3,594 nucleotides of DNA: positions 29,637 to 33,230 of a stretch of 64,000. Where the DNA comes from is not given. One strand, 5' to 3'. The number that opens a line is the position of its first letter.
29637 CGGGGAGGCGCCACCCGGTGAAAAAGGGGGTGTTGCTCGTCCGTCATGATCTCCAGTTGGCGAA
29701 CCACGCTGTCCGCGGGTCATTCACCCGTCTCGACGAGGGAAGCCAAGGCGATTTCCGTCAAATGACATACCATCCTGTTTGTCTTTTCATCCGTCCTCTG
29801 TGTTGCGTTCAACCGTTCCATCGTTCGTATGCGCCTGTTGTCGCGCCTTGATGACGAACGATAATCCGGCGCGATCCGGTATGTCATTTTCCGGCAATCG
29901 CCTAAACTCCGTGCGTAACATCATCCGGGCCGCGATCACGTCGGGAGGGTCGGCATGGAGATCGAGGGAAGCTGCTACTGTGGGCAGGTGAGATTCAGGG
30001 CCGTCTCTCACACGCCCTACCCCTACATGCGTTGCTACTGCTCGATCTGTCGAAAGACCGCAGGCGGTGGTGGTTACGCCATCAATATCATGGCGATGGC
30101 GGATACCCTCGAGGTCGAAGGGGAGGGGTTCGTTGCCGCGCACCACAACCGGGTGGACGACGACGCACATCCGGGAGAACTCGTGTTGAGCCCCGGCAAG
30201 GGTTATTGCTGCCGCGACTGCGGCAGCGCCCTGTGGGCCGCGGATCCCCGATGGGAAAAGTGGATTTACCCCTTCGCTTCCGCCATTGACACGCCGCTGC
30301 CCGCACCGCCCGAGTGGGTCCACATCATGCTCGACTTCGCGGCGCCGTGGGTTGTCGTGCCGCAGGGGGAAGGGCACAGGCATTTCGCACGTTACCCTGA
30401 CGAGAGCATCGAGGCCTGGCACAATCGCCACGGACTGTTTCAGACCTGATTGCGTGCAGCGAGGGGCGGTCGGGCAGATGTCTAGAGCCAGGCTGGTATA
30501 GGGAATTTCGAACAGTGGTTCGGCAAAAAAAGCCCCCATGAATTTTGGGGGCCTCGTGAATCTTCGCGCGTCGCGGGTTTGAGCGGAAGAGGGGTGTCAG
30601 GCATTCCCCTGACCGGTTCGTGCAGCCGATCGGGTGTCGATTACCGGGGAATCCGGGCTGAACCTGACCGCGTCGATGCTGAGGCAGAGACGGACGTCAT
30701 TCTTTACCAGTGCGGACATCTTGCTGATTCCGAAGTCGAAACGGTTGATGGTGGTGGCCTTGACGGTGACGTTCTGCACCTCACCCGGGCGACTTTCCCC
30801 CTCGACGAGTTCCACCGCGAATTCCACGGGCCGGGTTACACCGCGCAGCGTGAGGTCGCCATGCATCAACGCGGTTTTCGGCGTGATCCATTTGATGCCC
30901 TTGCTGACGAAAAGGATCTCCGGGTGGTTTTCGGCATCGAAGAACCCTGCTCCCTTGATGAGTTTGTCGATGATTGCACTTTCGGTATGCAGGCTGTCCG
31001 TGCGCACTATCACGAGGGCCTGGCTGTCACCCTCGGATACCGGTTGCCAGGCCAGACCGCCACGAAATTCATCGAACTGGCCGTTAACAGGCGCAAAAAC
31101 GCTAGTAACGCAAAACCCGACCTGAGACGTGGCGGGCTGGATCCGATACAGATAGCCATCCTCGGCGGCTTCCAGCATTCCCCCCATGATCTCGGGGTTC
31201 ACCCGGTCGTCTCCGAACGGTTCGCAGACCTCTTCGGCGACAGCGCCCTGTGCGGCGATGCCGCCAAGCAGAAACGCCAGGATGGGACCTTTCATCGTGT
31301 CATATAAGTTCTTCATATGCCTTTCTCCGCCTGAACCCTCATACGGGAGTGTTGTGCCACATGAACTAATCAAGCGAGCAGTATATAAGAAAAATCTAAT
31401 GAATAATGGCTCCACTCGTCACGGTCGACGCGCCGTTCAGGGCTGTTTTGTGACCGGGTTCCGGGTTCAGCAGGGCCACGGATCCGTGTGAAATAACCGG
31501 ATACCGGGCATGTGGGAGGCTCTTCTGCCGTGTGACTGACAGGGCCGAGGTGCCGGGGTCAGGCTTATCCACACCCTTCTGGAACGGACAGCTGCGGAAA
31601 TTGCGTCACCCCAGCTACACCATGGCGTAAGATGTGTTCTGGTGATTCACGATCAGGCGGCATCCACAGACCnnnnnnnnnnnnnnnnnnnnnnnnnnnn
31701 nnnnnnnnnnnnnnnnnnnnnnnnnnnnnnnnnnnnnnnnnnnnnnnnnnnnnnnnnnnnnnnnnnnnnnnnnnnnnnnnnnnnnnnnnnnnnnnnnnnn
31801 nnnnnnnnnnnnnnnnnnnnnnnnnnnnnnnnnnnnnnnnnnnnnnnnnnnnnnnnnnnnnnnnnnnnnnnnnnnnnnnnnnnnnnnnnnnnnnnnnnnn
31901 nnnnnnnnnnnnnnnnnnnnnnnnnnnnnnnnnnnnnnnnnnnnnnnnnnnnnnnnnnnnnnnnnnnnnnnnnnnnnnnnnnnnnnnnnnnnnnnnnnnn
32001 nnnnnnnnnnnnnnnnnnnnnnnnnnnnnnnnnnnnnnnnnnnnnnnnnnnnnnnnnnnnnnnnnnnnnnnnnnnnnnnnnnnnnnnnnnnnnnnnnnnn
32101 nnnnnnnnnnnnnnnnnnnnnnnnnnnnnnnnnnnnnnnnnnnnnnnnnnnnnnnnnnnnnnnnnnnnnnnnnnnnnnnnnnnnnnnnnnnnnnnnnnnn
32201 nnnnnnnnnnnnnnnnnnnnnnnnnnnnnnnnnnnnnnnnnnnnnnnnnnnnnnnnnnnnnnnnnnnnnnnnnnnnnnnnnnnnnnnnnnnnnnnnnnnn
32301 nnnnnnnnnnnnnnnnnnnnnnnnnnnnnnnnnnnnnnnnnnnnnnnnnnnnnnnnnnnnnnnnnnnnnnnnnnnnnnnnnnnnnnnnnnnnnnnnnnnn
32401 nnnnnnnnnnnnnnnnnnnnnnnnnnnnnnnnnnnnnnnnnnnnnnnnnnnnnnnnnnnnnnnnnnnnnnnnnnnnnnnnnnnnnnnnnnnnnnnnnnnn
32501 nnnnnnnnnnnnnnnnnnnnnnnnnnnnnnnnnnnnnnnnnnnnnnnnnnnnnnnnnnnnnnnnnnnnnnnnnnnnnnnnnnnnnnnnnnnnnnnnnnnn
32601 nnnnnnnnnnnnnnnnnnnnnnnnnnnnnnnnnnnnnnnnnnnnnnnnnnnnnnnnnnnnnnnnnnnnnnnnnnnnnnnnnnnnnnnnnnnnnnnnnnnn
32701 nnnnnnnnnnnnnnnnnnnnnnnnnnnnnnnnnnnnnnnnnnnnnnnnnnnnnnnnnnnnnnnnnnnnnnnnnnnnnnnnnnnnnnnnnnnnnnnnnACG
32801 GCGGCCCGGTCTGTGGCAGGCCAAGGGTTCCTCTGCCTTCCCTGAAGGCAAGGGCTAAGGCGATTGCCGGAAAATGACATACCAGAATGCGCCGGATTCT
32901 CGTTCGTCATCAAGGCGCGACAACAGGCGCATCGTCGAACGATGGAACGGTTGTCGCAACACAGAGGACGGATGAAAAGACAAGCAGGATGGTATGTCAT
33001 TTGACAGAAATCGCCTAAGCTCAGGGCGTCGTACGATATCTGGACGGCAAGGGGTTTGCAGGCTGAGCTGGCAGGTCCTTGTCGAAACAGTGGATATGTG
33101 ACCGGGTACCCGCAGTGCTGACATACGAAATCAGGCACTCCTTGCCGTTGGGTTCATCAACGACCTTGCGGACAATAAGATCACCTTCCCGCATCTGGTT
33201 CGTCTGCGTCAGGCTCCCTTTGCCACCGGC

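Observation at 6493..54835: Abundant ~160-bp MITE-like element with terminal inverted repeats and 5-bp CTWAG target duplications, always at gene ends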

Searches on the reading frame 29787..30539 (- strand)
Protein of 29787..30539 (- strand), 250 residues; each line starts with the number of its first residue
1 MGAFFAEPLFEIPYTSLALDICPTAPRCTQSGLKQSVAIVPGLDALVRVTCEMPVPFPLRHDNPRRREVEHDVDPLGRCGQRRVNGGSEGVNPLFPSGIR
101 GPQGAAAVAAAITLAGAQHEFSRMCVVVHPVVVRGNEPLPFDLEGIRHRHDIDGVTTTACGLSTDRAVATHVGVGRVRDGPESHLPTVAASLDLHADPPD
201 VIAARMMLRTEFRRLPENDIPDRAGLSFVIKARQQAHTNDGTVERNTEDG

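Call 21: search_protein_families(library=pfam, proteins=[window:29787-30539:-], max_evalue=0.01)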
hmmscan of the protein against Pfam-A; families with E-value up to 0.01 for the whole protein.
window:29787-30539:- (250 aa): 0 families

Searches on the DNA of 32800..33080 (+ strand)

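Call 8: search_dna_similar(query=window:32855-33019:+, collection=plasmids, mode=distant, max_rows=30)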
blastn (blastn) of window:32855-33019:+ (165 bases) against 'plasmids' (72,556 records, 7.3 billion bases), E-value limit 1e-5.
No match.

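Call 70: search_dna_similar(query=window:32984-33018:-, collection=plasmids, mode=distant, max_evalue=10, max_rows=10)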
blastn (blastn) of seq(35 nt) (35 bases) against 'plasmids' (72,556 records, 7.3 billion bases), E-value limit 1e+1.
No match.

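Call 86: search_rna_families(source=window, start=32800, end=33080, threshold=evalue, max_evalue=1)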
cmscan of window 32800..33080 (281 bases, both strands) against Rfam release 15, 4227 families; matches with E-value up to 1: 0.
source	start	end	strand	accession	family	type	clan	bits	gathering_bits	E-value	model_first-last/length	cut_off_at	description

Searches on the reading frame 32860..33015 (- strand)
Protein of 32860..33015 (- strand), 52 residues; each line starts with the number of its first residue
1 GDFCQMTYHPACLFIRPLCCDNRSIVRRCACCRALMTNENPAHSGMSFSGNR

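Call 30: find_related_loci(query=A2, collection=metagenome_contigs, flank=10000)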
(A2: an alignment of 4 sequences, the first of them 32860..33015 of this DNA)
Query A2 (52 aa) in metagenome_contigs; peptide patterns used: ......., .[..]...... (x = any residue, [..] = any of these).
562 stretches matched a pattern; 413 encode a relative of the query (tblastn E <= 1e-3); the best 80 are kept; 80 distinct loci.
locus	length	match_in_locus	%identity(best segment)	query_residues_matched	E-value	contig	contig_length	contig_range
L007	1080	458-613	92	1-52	2e-30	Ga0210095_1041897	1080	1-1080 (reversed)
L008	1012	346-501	92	1-52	3e-30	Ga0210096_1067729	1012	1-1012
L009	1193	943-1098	88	1-52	6e-29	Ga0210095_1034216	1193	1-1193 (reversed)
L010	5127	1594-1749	88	1-52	8e-29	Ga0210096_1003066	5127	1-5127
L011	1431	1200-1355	88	1-52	3e-28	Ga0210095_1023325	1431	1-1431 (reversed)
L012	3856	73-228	88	1-52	4e-28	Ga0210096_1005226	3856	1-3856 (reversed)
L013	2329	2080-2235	87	1-52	8e-28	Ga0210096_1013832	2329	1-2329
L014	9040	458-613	85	1-52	1e-27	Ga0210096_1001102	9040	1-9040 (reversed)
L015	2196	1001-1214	87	1-52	2e-27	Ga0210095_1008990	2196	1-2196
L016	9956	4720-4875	83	1-52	2e-27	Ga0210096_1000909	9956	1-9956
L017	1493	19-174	87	1-52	8e-27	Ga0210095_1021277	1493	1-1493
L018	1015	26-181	87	1-52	2e-27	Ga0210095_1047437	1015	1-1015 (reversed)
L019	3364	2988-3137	88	3-52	2e-26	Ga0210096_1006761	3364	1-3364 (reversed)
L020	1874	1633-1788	85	1-52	3e-26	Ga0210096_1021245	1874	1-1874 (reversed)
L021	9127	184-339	85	1-52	3e-26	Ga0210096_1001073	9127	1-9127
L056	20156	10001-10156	71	1-52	2e-21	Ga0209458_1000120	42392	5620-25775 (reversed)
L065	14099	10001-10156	71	1-52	4e-21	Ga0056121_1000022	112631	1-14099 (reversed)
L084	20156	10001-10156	69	1-52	3e-20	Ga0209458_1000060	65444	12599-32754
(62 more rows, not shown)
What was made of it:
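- The metagenome scan confirmed 413 related stretches (call 30).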

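Call 49: find_homologous_proteins(query=A2, max_evalue=0.001)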
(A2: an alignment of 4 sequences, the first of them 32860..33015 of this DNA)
Query A2 (4 sequences) (52 aa, profile of the alignment): 4 proteins with E <= 0.001 among 4 candidates.
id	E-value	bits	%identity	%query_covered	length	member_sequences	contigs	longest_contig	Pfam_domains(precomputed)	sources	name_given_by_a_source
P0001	7.0e-16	75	67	100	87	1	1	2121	-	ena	-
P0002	6.0e-13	66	96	50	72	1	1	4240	-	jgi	jgi:hypothetical protein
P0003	7.9e-11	59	62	81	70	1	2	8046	-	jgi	jgi:hypothetical protein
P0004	6.2e-9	53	91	42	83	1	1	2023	-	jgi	-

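Call 57: search_protein_families(library=pfam, proteins=[L056:13298-13981:-, L056:14006-15679:-, L084:2368-2592:+, L084:2537-2818:+, L084:2613-2879:+, L084:2894-3145:+, L065:3766-4086:+, L065:3926-4399:+, L065:4696-6045:+, L065:6157-6603:+], max_evalue=0.01)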
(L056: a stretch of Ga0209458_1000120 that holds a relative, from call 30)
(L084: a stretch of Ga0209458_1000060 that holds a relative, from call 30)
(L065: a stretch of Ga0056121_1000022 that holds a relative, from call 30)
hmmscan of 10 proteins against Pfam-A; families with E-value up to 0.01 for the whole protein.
L056:13298-13981:- (227 aa): 0 families

L056:14006-15679:- (557 aa): 0 families

L084:2368-2592:+ (74 aa): 0 families

L084:2537-2818:+ (93 aa): 0 families

L084:2613-2879:+ (88 aa): 0 families

L084:2894-3145:+ (83 aa): 1 family
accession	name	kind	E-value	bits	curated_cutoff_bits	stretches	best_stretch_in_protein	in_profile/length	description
PF01797.21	Y1_Tnp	-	1.9e-22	80.1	23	1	1-68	53-120/121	Transposase IS200 like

L065:3766-4086:+ (106 aa): 0 families

L065:3926-4399:+ (157 aa): 0 families

L065:4696-6045:+ (449 aa): 3 families
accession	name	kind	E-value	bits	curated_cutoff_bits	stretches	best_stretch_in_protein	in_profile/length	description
PF19289.4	PmbA_TldD_3rd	-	4.2e-70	235.8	22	1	241-448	2-220/220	PmbA/TldA metallopeptidase C-terminal domain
PF19290.4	PmbA_TldD_2nd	-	3.8e-21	76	20.9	1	127-233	2-109/109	PmbA/TldA metallopeptidase central domain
PF01523.21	PmbA_TldD_1st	-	7.5e-11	42.5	20.9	1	42-99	8-65/65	PmbA/TldA metallopeptidase domain 1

L065:6157-6603:+ (148 aa): 1 family
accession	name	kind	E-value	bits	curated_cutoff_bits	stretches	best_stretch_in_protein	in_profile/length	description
PF00239.26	Resolvase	-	1.7e-05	25.4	23.3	1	64-128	25-92/145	Resolvase, N terminal domain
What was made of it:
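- A Y1_Tnp pseudogene exists in a related metagenome contig (L084 2894-3145, call 57).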
